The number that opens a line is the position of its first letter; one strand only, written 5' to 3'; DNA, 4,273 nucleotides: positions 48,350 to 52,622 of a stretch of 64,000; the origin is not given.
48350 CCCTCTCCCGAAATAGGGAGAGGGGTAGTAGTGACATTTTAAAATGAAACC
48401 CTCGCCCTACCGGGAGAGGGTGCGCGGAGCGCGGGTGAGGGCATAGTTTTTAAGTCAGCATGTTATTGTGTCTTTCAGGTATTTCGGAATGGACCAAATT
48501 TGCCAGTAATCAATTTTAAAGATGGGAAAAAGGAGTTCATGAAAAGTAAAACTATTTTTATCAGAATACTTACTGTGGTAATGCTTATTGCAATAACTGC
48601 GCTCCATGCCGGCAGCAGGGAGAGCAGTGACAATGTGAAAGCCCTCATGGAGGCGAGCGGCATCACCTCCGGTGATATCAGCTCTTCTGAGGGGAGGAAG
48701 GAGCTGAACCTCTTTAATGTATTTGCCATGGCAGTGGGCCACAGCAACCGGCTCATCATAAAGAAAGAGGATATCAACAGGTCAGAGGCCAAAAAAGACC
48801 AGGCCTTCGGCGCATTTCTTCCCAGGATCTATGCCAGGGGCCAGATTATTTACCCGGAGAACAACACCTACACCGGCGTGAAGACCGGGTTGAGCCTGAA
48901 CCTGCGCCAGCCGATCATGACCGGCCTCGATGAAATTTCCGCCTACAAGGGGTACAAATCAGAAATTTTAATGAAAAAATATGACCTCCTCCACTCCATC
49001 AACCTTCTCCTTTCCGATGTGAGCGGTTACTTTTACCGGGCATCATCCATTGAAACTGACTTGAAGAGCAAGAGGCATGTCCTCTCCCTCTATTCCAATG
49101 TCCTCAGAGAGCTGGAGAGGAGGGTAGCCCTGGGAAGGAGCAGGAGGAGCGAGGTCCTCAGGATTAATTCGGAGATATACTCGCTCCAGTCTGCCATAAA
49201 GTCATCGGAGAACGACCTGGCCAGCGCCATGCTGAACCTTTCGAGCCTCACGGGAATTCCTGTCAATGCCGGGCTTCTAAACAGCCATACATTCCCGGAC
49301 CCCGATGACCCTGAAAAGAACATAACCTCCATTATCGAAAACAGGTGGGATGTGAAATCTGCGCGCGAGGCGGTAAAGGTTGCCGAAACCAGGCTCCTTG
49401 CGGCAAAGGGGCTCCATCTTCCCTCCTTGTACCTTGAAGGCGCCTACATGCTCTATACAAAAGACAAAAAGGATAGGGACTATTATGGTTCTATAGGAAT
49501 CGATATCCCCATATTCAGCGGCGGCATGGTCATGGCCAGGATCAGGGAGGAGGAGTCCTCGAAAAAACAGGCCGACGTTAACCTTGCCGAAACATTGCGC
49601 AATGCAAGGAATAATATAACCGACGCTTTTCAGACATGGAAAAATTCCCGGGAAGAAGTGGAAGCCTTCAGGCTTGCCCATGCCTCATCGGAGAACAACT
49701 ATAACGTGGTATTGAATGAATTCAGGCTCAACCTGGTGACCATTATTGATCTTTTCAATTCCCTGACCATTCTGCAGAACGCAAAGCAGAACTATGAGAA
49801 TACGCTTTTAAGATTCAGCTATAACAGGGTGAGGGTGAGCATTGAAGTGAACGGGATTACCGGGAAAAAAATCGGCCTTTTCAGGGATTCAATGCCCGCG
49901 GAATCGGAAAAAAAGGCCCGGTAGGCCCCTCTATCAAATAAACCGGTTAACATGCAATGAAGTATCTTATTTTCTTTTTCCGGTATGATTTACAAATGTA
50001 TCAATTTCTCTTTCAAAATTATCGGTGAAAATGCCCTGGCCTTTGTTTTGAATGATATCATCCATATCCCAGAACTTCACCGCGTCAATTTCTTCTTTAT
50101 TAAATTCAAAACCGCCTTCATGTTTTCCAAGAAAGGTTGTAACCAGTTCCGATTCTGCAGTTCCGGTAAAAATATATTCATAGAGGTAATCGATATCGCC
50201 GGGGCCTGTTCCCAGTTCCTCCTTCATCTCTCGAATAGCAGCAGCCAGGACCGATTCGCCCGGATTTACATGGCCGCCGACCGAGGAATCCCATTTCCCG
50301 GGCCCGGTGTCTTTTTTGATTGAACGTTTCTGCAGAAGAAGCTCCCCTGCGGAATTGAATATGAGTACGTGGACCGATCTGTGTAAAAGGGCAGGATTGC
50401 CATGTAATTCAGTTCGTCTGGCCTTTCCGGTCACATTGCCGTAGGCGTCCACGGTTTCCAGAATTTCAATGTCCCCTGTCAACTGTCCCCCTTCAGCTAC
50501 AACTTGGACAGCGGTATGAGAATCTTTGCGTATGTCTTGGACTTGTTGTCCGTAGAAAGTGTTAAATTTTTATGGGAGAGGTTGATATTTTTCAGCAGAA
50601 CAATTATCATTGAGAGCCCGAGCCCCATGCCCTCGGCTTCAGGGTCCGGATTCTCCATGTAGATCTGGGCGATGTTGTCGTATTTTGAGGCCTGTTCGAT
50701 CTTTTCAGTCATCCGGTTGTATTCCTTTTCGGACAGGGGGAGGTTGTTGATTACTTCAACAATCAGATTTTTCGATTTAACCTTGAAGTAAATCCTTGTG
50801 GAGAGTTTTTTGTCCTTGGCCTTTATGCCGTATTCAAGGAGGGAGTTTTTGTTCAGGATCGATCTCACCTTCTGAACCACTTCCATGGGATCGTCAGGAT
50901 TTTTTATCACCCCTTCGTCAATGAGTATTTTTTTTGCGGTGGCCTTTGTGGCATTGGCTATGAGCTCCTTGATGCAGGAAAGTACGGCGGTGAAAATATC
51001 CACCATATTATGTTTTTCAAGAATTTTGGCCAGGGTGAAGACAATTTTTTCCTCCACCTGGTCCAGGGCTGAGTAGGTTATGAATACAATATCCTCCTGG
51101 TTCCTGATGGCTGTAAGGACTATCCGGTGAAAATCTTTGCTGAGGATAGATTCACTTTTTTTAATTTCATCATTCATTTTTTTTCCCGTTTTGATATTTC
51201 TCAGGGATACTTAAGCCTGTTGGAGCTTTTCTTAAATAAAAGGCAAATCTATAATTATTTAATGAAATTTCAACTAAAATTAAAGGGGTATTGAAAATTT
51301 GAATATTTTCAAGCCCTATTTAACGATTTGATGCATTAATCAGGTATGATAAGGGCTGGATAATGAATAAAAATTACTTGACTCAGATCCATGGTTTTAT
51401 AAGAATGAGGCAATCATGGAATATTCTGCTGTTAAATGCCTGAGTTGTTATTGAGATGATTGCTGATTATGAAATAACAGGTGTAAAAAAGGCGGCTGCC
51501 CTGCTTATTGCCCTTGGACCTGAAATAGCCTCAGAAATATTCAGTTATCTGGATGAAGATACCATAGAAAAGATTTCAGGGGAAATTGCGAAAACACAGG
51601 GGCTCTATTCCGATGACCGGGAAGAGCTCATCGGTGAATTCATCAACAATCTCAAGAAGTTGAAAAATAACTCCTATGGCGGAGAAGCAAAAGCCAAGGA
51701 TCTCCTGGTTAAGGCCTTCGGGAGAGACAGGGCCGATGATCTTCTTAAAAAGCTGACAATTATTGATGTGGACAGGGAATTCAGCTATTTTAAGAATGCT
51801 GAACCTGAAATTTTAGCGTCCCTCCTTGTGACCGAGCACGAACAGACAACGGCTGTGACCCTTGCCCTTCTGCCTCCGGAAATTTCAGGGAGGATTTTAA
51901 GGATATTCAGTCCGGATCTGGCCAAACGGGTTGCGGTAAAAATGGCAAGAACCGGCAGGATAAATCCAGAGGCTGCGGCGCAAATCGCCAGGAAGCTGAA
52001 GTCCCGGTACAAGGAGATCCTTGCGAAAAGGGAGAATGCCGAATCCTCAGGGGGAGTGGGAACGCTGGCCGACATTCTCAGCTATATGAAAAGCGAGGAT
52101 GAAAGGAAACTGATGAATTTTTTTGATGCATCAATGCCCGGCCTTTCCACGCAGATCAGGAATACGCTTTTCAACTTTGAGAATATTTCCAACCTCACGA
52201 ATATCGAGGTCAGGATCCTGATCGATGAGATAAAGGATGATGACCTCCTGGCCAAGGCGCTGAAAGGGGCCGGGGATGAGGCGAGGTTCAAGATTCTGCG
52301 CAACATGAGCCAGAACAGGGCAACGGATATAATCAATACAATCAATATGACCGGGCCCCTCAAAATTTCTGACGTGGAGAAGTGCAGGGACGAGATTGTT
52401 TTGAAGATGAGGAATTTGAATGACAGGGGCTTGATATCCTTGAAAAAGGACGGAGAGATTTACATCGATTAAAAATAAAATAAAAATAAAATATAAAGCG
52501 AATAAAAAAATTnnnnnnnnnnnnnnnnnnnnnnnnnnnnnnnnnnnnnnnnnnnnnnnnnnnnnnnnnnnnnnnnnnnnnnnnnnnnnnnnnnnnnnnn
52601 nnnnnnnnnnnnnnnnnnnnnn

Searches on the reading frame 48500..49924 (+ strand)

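Call 56: search_protein_families(library=ncbifam, proteins=[window:48500-49924:+], max_evalue=0.00001)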
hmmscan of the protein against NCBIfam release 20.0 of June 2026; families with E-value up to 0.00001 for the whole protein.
window:48500-49924:+ (474 aa): 5 families
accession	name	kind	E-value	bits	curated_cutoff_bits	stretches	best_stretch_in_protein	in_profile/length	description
TIGR01844.1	type_I_sec_TolC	subfamily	1.5e-39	136.2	225.15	1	69-454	3-401/414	TolC family outer membrane protein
TIGR01845.1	outer_NodT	subfamily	1.6e-17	63.5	210.05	1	183-432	180-439/460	efflux transporter outer membrane subunit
NF007002.0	PRK09465.1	equivalog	3.7e-12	45.5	495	1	228-443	186-414/460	outer membrane channel protein TolC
NF033143.1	efflux_OM_AdeK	equivalog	5.1e-07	28.8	900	1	277-440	279-444/480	multidrug efflux RND transporter AdeIJK outer membrane channel subunit AdeK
NF033142.1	efflux_OM_AdeC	exception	1.1e-06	27.6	975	1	247-415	245-423/465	multidrug efflux RND transporter AdeABC outer membrane channel subunit AdeC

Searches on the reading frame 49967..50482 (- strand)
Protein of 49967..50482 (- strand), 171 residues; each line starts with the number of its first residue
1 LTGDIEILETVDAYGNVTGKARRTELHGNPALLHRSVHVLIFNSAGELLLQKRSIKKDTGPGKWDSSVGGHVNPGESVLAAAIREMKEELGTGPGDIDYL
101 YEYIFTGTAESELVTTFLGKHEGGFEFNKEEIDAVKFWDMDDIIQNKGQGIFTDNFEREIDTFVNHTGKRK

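Call 65: search_protein_families(library=pfam, proteins=[window:49967-50482:-], max_evalue=0.0001)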
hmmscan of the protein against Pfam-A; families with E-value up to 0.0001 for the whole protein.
window:49967-50482:- (171 aa): 1 family
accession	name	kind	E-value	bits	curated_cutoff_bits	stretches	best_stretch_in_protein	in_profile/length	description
PF00293.34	NUDIX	-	2.1e-23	83.2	21.1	1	33-145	2-119/134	NUDIX domain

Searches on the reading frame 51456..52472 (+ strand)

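Call 65: search_protein_families(library=pfam, proteins=[window:51456-52472:+], max_evalue=0.0001)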
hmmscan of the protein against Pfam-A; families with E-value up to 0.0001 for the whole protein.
window:51456-52472:+ (338 aa): 4 families
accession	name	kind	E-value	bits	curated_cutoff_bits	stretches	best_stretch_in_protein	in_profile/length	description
PF14842.11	FliG_N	-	2.7e-33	115.1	25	1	7-101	2-96/104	FliG N-terminal domain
PF01706.21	FliG_C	-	3.2e-26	92.2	23.3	1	226-329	6-108/108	FliG C-terminal domain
PF14841.11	FliG_M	-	6.5e-21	74.8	25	1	117-190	1-74/76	FliG middle domain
PF03448.22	MgtE_N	-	1.9e-08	35.2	25.9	0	11-44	16-49/102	MgtE intracellular N domain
